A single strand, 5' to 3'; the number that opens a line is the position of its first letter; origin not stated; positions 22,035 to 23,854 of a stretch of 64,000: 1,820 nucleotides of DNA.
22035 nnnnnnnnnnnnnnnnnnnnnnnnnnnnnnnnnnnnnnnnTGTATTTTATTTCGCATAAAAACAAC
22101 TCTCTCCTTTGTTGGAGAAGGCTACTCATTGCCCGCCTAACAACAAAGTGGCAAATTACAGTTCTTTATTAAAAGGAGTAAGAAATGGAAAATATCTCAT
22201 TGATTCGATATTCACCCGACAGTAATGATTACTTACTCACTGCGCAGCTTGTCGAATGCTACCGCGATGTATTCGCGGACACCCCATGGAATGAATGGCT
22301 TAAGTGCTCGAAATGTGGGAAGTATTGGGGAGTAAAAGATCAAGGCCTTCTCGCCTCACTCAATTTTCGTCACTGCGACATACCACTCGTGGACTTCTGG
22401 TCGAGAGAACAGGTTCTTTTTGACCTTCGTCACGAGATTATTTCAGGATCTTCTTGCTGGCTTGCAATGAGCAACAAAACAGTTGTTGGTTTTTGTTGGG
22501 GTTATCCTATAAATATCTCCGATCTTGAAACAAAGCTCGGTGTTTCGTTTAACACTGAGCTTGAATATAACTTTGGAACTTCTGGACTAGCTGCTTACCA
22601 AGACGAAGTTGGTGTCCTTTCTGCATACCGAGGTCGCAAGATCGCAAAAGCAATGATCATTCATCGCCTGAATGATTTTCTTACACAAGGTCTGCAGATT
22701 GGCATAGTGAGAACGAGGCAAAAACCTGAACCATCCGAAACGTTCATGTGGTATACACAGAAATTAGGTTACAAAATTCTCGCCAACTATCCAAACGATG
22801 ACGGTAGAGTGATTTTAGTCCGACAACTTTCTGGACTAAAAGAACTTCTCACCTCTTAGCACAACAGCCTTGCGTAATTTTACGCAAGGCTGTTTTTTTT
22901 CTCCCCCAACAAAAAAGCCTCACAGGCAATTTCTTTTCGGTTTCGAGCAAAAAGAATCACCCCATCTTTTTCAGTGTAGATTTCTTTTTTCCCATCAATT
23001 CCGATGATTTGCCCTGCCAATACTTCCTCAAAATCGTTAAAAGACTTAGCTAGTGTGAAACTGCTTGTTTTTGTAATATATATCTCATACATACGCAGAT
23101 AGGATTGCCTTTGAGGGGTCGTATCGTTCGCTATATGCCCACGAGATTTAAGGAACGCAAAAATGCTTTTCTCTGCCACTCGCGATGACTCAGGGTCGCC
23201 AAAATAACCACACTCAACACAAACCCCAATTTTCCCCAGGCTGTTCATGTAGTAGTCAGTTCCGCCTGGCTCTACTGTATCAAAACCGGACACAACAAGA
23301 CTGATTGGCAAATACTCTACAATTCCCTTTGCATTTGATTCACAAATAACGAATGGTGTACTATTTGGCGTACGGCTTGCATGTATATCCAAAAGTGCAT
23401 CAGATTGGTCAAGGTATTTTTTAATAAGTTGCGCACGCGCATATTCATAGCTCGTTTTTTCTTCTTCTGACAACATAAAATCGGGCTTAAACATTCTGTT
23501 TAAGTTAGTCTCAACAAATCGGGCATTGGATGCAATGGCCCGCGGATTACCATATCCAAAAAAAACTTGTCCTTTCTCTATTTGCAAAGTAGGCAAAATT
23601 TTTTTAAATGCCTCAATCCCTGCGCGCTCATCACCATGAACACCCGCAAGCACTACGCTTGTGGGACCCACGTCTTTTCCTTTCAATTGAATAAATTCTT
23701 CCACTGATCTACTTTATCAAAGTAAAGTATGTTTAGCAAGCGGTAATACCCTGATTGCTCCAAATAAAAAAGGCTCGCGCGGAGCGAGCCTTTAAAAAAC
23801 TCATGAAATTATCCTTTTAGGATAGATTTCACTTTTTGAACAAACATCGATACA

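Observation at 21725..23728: Shared palindrome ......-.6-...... upstream of the TrpR/YerC-like gene and the divergent AstE/AspA gene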

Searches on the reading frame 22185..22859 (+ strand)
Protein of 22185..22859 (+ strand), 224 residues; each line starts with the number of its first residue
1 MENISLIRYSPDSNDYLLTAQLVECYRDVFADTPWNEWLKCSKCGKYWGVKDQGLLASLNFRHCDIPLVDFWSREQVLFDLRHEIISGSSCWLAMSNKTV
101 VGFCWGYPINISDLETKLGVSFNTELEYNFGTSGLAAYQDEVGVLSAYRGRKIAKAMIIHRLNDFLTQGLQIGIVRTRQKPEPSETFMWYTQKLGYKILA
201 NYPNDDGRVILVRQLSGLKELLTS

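Call 5: search_protein_families(library=pfam, proteins=[window:22185-22859:+], max_evalue=0.01)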
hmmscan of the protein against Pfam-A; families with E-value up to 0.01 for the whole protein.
window:22185-22859:+ (224 aa): 2 families
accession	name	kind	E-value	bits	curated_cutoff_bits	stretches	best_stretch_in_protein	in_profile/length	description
PF13508.13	Acetyltransf_7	-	0.00016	22.4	27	1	88-197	2-83/84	Acetyltransferase (GNAT) domain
PF00583.31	Acetyltransf_1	-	0.0002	22.1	20.7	1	84-170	28-93/116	Acetyltransferase (GNAT) family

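Call 8: search_protein_families(library=ncbifam, proteins=[window:22185-22859:+], max_evalue=0.01)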
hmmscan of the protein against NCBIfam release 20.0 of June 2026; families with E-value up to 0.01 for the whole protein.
window:22185-22859:+ (224 aa): 0 families

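Call 32: find_homologous_proteins(query=window:22185-22859:+, max_evalue=0.001)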
Query window:22185-22859:+ (224 aa): 144 proteins with E <= 0.001 among 302 candidates; the best 120 are listed.
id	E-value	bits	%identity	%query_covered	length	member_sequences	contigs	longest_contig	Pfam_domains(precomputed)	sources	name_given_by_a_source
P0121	1.0e-151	521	100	100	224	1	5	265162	-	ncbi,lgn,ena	ncbi:MAG: GNAT family N-acetyltransferase [Patescibacteria group bacterium]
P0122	1.0e-111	390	76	100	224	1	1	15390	PF00583.32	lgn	-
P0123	3.3e-111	388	74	100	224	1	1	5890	PF00583.32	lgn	-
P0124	6.0e-111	387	73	100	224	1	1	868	-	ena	-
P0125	7.1e-109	381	74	100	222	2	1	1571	PF00583.32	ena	-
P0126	5.2e-107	375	71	100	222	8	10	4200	-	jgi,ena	-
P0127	1.1e-106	374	73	100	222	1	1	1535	-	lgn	-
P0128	1.4e-106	373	72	100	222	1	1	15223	PF00583.32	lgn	-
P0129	1.5e-106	373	72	100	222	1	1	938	PF00583.32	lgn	-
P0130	5.6e-106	371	70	100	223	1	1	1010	PF00583.32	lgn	-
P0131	6.0e-105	368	71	100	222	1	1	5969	PF13508.14,PF00583.32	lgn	-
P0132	8.2e-105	367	69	100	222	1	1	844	-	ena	-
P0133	5.8e-104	365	71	100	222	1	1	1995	PF00583.32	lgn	-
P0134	5.9e-104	365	71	100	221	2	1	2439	PF00583.32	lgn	-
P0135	6.1e-104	365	70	100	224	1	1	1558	-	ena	-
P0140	4.9e-103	362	70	100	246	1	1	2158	PF13508.14,PF00583.32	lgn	-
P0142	1.5e-102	360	71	100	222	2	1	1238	PF00583.32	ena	-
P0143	5.5e-101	355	70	100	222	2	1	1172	PF00583.32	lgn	-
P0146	2.6e-99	349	68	100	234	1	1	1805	PF00583.32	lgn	-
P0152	2.1e-98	346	67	99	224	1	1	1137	PF00583.32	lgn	-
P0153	4.7e-98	345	68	100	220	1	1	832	PF00583.32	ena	-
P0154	5.1e-98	345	65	100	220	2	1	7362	PF00583.32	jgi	jgi:ribosomal protein S18 acetylase RimI-like enzyme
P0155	8.5e-98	344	66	99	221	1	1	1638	PF00583.32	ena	-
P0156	3.2e-97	343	65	100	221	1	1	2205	PF00583.32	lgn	-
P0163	4.0e-95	336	66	99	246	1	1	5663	PF00583.32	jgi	jgi:ribosomal protein S18 acetylase RimI-like enzyme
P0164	6.6e-94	332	63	100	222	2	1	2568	PF00583.32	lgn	-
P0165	8.7e-94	331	65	99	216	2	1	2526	PF00583.32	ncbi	-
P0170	1.0e-92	328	65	99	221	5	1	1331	PF13508.14,PF00583.32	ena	-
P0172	8.5e-92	325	63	100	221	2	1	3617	PF13508.14,PF00583.32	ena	-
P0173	1.4e-91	324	63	94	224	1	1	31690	PF00583.32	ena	-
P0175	2.2e-91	323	63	96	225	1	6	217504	PF13508.14,PF00583.32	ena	-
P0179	4.1e-90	319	63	100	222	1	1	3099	PF13508.14,PF00583.32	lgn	-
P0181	1.7e-88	314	62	99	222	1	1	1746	PF13508.14,PF00583.32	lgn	-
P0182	5.6e-88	312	62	100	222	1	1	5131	PF00583.32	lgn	-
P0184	3.7e-87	310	63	96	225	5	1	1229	PF13508.14,PF00583.32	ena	-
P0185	4.2e-87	309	60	100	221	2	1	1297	PF13508.14,PF00583.32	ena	-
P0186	4.3e-87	309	60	100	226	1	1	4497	PF00583.32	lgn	-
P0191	2.7e-86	307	63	99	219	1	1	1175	PF13508.14,PF00583.32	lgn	-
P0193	1.5e-85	304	63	95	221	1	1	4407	PF13508.14,PF00583.32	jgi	jgi:hypothetical protein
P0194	2.2e-85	304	59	100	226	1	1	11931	PF00583.32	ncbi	-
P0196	4.3e-85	303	61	96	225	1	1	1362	PF13508.14,PF00583.32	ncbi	-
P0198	6.0e-84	299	61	99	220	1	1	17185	PF13508.14,PF00583.32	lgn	-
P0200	1.3e-83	298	59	99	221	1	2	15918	PF13508.14,PF00583.32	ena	-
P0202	7.5e-83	296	56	100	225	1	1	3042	PF13508.14,PF00583.32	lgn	-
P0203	3.3e-82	293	59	99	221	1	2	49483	PF13508.14,PF00583.32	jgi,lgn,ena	jgi:GNAT superfamily N-acetyltransferase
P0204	3.6e-82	293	58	99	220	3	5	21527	PF13508.14,PF00583.32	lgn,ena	-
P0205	3.7e-82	293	59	100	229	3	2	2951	PF00583.32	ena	-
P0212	1.7e-80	288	57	99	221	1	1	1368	PF13508.14,PF00583.32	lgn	-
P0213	1.8e-80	288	57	99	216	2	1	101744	PF13508.14,PF00583.32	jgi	jgi:ribosomal protein S18 acetylase RimI-like enzyme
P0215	3.1e-80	287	59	100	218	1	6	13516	PF13508.14,PF00583.32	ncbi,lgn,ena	-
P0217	3.9e-79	283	56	98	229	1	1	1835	PF13508.14,PF00583.32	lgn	-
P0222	1.5e-74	268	54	97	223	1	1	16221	PF00583.32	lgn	-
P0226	1.1e-73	266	56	100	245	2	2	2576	PF13508.14,PF00583.32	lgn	-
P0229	3.7e-71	257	54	100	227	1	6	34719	PF00583.32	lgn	-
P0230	8.8e-70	253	53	96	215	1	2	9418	PF00583.32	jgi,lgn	-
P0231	4.1e-69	251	54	92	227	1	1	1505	PF00583.32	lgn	-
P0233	7.6e-67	243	59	86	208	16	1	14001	PF00583.32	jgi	-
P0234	1.6e-66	242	50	96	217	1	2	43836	PF13508.14,PF00583.32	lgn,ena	-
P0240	1.4e-65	239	47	98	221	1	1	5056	PF00583.32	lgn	-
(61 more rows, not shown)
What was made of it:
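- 22185..22859 (+): GNAT-fold acyltransferase-like gene, second gene of the hisR operon. Weak Pfam GNAT hits (call 5); homologues carry PF00583 (call 32).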

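Call 37: predict_structure(alignment_id=A3)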
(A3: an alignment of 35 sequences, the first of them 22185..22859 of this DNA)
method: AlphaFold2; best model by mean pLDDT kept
length: 224 residues; sequences in the alignment: 35
mean_pLDDT: 94.7   pTM: 0.88
mean pLDDT of the five models: 94.7, 94.4, 94.2, 93.4, 93.2
residues with pLDDT >= 90: 198; 70-90: 23; 50-70: 3; < 50: 0
segments of 3 or more residues with pLDDT < 50: none
pLDDT, mean of each block of 10 residues (from residue 1): 88 91 98 95 98 98 98 97 93 97 98 95 92 89 96 96 97 95 89 96 93 96 88
secondary structure, 60 per line:
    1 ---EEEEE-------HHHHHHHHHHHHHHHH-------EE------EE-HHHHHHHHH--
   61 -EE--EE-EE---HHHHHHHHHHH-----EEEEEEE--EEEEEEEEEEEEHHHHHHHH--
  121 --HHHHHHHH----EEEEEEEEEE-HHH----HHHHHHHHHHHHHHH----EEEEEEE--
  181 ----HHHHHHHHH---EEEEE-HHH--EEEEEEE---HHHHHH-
elements in order: E4-8 H16-31 H50-58 H74-84 E90-96 E99-110 H111-118 H123-130 E135-144 H153-167 E172-178 H185-193 E197-201 E208-214 H218-223
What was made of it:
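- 22185..22859 (+): AlphaFold model pLDDT 94.7 (call 37).
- On GNAT acyltransferases: Model pLDDT 94.7 (call 37).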

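Call 40: fold_search(model_id=the predicted structure, library=pdb)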
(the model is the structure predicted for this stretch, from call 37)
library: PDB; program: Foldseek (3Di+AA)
matches with E <= 10: 1383; with E <= 0.001: 673
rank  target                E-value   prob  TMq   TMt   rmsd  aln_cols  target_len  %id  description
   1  8osp_A                2.1e-08  1.00  0.55  0.68   6.5       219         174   11  GCN5-related N-Acetyltransferase from Lactobacillus curiae (released 2023-07-05)
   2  1tiq_A                3.9e-08  1.00  0.50  0.62   7.0       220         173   10  Crystal Structure of an Acetyltransferase (PaiA) in complex with CoA and DTT from Bacillus subtilis, Northeast Structu (released 2004-07-13)
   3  5yag_B                7.2e-08  1.00  0.54  0.57   8.9       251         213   14  Crystal structure of mosquito arylalkylamine N-Acetyltransferase like 5b/spermine N-Acetyltransferase (released 2018-02-28)
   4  4e2a_A                8.7e-08  1.00  0.51  0.65   6.2       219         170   13  Crystal Structure of the Putative acetyltransferase from Streptococcus mutans (released 2013-03-13)
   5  7k09_D                1.3e-07  1.00  0.51  0.58   7.0       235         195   11  Puromycin N-acetyltransferase in complex with acetyl-CoA (released 2021-03-17)
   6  5yag_A                1.6e-07  1.00  0.50  0.52   8.8       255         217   12  Crystal structure of mosquito arylalkylamine N-Acetyltransferase like 5b/spermine N-Acetyltransferase (released 2018-02-28)
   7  4e2a_B                1.9e-07  1.00  0.51  0.64   6.2       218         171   13  Crystal Structure of the Putative acetyltransferase from Streptococcus mutans (released 2013-03-13)
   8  2r7h_A                2.2e-07  1.00  0.52  0.71   5.9       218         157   13  CRYSTAL STRUCTURE OF A putative acetyltransferase of the GNAT family (DDE_3044) FROM DESULFOVIBRIO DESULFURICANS SUBSP (released 2007-09-25)
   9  5gi6                  2.2e-07  1.00  0.51  0.56   7.6       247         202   11  Crystal Structure of Drosophila melanogaster Dopamine N-Acetyltransferase Bound to CoA and Phenylethylamine (released 2017-07-05)
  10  4fd4_A                2.3e-07  1.00  0.51  0.53   8.8       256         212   12  Crystal structure of mosquito arylalkylamine N-Acetyltransferase like 5b (released 2012-06-27)
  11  1tiq_B                2.5e-07  1.00  0.50  0.65   6.6       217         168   10  Crystal Structure of an Acetyltransferase (PaiA) in complex with CoA and DTT from Bacillus subtilis, Northeast Structu (released 2004-07-13)
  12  1wwz_B                2.7e-07  1.00  0.53  0.72   5.3       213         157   12  Crystal structure of PH1933 from Pyrococcus horikoshii OT3 (released 2005-02-01)
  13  5k9n_A                2.7e-07  1.00  0.46  0.49   8.7       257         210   13  Structural and Mechanistic Analysis of Drosophila melanogaster Polyamine N acetyltransferase, an enzyme that Catalyzes (released 2017-06-07)
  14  2r7h_B                3.0e-07  1.00  0.52  0.71   6.1       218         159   13  CRYSTAL STRUCTURE OF A putative acetyltransferase of the GNAT family (DDE_3044) FROM DESULFOVIBRIO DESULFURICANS SUBSP (released 2007-09-25)
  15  4pv6_D                3.4e-07  1.00  0.51  0.73   4.5       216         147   12  Crystal Structure Analysis of Ard1 from Thermoplasma volcanium (released 2015-01-21)
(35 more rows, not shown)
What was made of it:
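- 22185..22859 (+): Foldseek finds GNAT enzymes at probability 1.0 (call 40).
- On GNAT acyltransferases: Foldseek gives probability 1.0 to many GNAT enzymes, at 10-15% identity (call 40).
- Tried and rejected: The Foldseek hits are generic GNATs (call 40).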

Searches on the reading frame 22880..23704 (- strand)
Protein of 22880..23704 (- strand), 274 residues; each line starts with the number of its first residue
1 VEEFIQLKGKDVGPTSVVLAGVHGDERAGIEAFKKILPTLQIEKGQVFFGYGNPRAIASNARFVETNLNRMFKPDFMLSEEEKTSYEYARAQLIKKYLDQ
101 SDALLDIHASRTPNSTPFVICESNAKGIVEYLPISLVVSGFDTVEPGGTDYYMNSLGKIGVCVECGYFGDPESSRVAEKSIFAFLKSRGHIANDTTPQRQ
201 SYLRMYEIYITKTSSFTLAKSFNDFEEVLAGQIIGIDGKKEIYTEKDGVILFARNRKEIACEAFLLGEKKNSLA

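Call 5: search_protein_families(library=pfam, proteins=[window:22880-23704:-], max_evalue=0.01)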
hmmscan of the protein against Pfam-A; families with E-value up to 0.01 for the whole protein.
window:22880-23704:- (274 aa): 2 families
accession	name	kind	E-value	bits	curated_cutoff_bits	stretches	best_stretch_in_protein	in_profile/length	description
PF24827.1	AstE_AspA_cat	-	6.6e-21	75.2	25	1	13-169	2-171/192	Succinylglutamate desuccinylase/Aspartoacylase catalytic domain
PF17033.10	Peptidase_M99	-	0.00053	20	27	1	7-109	30-129/267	Carboxypeptidase controlling helical cell shape catalytic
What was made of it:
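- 22880..23704 (-): AstE/AspA-family zinc deacylase-like gene (274 aa, GTG start). Pfam AstE_AspA_cat 75 bits (call 5).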

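Call 8: search_protein_families(library=ncbifam, proteins=[window:22880-23704:-], max_evalue=0.01)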
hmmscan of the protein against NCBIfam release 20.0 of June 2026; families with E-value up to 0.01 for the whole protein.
window:22880-23704:- (274 aa): 4 families
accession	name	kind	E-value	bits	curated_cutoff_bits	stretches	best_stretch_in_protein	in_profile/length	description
NF002601.0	PRK02259.1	equivalog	1.4e-15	57.2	180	1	17-166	8-166/293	aspartoacylase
NF003706.0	PRK05324.1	subfamily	2.8e-15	56.2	170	1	16-99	51-136/336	succinylglutamate desuccinylase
TIGR03242.1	arg_catab_astE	equivalog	1.8e-11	44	305.65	1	15-97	42-126/319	succinylglutamate desuccinylase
TIGR02994.1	ectoine_eutE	equivalog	1.9e-05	23.8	402.7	1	12-207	46-253/325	N(2)-acetyl-L-2,4-diaminobutanoate deacetylase DoeB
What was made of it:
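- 22880..23704 (-): Far below the equivalog cutoffs for AstE, aspartoacylase and DoeB (call 8).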

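Call 35: find_homologous_proteins(query=window:22880-23704:-, max_evalue=0.001)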
Query window:22880-23704:- (274 aa): 640 proteins with E <= 0.001 among 1709 candidates; the best 120 are listed.
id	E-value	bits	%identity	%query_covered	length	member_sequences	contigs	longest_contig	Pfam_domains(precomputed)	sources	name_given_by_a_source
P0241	1.6e-170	583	100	96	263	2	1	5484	PF24827.2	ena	-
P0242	1.2e-129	449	68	100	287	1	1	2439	PF24827.2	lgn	-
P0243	4.0e-127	441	68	100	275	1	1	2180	PF24827.2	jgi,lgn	-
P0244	4.5e-126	437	68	100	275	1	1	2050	PF24827.2,PF17033.10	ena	-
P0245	4.4e-125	434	68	100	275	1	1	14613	PF24827.2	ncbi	ncbi:MAG: succinylglutamate desuccinylase/aspartoacylase family protein [bacterium]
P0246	3.2e-124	431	68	100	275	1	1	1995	PF24827.2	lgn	-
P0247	5.4e-124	431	68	100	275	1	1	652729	PF24827.2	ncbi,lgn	-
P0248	8.3e-124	430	68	100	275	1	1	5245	PF24827.2,PF17033.10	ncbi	-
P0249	2.8e-123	428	66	100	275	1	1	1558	PF24827.2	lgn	-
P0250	3.3e-123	428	69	99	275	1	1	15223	PF24827.2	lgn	-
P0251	4.5e-123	428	67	100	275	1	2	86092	PF24827.2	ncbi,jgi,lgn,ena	-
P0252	6.0e-123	427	68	99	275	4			PF24827.2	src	-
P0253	8.1e-123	427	67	100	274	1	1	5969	PF24827.2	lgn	-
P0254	1.0e-122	426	68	100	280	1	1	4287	PF24827.2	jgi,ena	-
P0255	1.1e-122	426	67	100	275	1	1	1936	PF24827.2,PF17033.10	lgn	-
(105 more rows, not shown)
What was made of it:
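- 22880..23704 (-): 640 homologues; the named ones are all from Patescibacteria or unclassified MAGs (call 35).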

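Call 36: search_solved_structures(query=window:22880-23704:-, max_evalue=0.01, show_alignments=2)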
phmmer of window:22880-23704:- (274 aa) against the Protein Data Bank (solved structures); distinct sequences matched with E-value up to 0.01: 10.
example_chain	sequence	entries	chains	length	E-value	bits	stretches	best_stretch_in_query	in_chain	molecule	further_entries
2g9d_A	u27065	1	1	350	2.1e-06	30.4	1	15-74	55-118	Succinylglutamate desuccinylase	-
2bco_A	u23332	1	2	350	9.1e-05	25.1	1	17-74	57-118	Succinylglutamate desuccinylase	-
1yw6_A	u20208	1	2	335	0.00071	22.1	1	17-111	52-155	Succinylglutamate desuccinylase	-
4mxu_A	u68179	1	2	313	0.0022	20.5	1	18-115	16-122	Aspartoacylase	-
2o4h_A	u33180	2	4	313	0.0022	20.5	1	18-115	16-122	Aspartoacylase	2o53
4tnu_A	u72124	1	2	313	0.0022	20.5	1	18-115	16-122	Aspartoacylase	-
4nfr_A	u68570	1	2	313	0.0022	20.5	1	18-115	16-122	Aspartoacylase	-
4mri_A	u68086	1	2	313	0.0022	20.5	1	18-115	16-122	Aspartoacylase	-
2i3c_A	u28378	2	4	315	0.0022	20.5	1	18-115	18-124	Aspartoacylase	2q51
2gu2_A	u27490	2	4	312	0.0092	18.5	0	18-112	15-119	Aspa protein | Aspartoacylase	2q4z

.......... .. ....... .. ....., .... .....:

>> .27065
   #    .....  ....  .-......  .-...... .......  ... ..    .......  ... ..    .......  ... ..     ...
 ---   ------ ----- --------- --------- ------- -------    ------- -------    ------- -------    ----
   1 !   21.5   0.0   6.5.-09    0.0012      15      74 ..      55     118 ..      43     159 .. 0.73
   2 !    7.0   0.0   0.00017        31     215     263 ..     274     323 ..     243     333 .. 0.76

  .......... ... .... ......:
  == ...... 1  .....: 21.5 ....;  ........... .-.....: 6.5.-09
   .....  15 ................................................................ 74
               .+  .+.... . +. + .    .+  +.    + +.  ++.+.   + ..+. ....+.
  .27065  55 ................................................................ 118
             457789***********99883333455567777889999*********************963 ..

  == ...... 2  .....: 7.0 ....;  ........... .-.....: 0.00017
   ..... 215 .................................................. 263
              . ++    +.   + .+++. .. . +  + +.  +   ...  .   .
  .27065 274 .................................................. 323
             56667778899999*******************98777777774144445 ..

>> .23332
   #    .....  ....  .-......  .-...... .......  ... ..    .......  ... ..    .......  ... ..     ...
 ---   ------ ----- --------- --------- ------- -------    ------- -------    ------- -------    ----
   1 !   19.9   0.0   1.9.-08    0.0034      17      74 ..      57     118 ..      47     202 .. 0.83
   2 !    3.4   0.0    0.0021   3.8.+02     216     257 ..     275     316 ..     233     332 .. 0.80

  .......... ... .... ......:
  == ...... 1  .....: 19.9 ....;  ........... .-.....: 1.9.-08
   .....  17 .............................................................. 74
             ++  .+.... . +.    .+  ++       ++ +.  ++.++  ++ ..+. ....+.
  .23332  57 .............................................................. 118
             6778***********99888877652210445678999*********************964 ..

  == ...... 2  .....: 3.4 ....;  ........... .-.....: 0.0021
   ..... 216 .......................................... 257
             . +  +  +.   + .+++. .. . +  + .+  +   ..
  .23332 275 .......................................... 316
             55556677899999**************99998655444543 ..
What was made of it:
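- Tried and rejected: They match only weakly, E = 2e-6 to 1e-2 (call 36).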

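Call 77: find_related_loci(query=A7, collection=metagenome_contigs, flank=3500)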
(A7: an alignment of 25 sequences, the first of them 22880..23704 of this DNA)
Query A7 (274 aa) in metagenome_contigs; peptide patterns used: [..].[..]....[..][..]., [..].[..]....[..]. (x = any residue, [..] = any of these).
467 stretches matched a pattern; 273 encode a relative of the query (tblastn E <= 1e-3); the best 80 are kept; 80 distinct loci.
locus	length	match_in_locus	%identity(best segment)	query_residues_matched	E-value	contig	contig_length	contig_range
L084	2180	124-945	68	1-274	1e-143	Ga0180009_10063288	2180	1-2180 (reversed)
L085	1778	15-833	68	1-273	1e-140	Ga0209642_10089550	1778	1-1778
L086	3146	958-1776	67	2-274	2e-135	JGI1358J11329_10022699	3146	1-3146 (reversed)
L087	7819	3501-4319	67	2-274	1e-130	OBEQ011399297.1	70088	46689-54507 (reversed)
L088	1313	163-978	67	2-273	3e-141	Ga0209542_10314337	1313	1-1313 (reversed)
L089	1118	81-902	65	1-274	5e-142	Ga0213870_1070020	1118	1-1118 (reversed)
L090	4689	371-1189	68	1-274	6e-129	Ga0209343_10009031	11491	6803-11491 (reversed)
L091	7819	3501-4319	67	2-274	9e-129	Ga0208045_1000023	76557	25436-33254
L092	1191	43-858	65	2-273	3e-140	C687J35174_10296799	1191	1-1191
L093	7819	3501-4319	64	2-274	6e-127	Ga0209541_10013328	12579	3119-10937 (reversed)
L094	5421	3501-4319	64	2-274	2e-126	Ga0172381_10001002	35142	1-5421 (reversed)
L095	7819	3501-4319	67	2-274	4e-126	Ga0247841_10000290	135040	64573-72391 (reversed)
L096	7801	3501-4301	66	2-268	5e-126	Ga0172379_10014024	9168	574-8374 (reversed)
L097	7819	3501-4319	64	2-274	5e-125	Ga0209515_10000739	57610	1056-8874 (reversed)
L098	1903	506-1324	64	2-274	1e-132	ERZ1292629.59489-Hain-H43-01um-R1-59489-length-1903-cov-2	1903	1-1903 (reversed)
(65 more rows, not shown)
